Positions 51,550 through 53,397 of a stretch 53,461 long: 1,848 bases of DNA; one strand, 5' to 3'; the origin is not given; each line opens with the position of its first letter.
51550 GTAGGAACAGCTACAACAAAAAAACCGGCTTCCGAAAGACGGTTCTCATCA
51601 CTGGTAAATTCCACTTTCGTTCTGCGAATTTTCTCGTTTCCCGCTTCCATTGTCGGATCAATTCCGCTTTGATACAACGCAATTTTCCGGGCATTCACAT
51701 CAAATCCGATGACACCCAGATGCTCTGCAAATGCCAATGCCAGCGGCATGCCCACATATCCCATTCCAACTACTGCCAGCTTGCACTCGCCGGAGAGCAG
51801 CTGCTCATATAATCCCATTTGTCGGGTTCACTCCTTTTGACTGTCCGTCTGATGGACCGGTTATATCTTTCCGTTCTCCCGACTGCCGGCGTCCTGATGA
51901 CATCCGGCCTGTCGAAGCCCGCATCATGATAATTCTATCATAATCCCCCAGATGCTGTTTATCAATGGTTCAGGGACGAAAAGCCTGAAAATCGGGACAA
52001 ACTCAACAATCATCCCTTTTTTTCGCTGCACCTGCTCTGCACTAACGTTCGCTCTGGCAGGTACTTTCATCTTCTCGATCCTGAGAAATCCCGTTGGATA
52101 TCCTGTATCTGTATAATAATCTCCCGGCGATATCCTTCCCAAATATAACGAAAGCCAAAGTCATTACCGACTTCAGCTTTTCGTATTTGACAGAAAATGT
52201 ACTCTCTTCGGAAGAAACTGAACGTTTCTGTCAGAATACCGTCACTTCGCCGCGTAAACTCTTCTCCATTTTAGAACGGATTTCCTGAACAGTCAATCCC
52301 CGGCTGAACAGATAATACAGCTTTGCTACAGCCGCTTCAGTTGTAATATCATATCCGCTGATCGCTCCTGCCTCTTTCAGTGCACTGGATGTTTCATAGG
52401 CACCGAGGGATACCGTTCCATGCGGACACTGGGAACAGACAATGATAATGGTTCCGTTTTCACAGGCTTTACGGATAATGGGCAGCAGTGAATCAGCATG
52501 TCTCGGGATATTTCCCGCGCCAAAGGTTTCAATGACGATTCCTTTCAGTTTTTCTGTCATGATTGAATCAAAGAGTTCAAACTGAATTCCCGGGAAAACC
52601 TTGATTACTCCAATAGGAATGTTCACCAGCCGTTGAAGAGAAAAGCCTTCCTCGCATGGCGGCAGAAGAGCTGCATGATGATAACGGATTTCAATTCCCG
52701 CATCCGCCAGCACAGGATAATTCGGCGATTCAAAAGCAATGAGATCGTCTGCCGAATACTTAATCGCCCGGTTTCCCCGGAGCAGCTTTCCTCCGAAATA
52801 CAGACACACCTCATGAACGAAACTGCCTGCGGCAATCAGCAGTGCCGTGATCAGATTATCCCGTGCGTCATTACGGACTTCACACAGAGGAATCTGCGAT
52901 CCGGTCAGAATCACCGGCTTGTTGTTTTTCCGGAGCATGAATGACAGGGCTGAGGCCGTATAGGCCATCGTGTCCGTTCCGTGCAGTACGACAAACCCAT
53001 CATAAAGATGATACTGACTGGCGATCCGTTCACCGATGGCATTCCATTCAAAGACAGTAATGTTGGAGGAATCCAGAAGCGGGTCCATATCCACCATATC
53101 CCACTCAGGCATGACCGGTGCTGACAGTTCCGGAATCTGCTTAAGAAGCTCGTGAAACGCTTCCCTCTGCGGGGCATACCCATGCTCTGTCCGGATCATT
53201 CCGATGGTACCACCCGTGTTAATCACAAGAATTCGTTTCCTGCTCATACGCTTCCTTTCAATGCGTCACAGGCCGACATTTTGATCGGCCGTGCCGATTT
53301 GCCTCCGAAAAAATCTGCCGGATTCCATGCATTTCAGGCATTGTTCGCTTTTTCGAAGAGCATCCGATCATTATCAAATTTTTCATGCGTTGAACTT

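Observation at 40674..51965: Eight-gene synthase-dependent exopolysaccharide operon built around a PilZ-fused HasA/NodC-like synthase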

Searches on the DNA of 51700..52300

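Call 27: search_rna_families(source=window, start=51700, end=52300, threshold=evalue, max_evalue=5)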
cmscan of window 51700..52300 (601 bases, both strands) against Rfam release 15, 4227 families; matches with E-value up to 5: 1.
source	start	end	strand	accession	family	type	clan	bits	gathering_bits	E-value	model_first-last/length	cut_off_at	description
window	51912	51972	-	RF00181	SNORD113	Gene; snRNA; snoRNA; CD-box;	CL00069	17.9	36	1.2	1-74/74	no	Small nucleolar RNA SNORD113/SNORD114 family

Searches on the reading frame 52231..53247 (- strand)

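Call 4: search_protein_families(library=pfam, proteins=[window:52231-53247:-], max_evalue=0.01)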
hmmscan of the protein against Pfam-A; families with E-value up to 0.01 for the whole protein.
window:52231-53247:- (338 aa): 2 families
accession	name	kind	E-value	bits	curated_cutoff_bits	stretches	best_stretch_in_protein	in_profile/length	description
PF00710.25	Asparaginase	-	1.4e-55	188.2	22.5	1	5-192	1-190/193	Asparaginase, N-terminal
PF17763.6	Asparaginase_C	-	8.4e-32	110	34.6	1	212-325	2-112/114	Glutaminase/Asparaginase C-terminal domain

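Call 5: search_protein_families(library=ncbifam, proteins=[window:52231-53247:-], max_evalue=0.01)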
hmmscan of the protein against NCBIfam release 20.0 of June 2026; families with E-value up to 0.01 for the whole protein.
window:52231-53247:- (338 aa): 6 families
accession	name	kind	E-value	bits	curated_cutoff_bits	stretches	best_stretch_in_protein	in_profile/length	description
NF006998.0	PRK09461.1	equivalog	1.2e-115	386.3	376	1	1-336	1-335/337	asparaginase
TIGR00519.1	asnASE_I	subfamily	6.5e-86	288.3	260.5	1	4-336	2-336/337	type I asparaginase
TIGR02153.1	gatD_arch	equivalog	5.2e-51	173.6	324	1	4-336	63-400/405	Glu-tRNA(Gln) amidotransferase subunit GatD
NF003217.0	PRK04183.1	equivalog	1.6e-50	172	310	1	3-336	75-412/420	Glu-tRNA(Gln) amidotransferase subunit GatD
TIGR00520.1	asnASE_II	subfamily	9.7e-25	87.2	314.3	1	5-282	26-308/352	type II asparaginase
NF008304.0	PRK11096.1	equivalog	9.7e-24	83.5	506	1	5-283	25-304/348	L-asparaginase 2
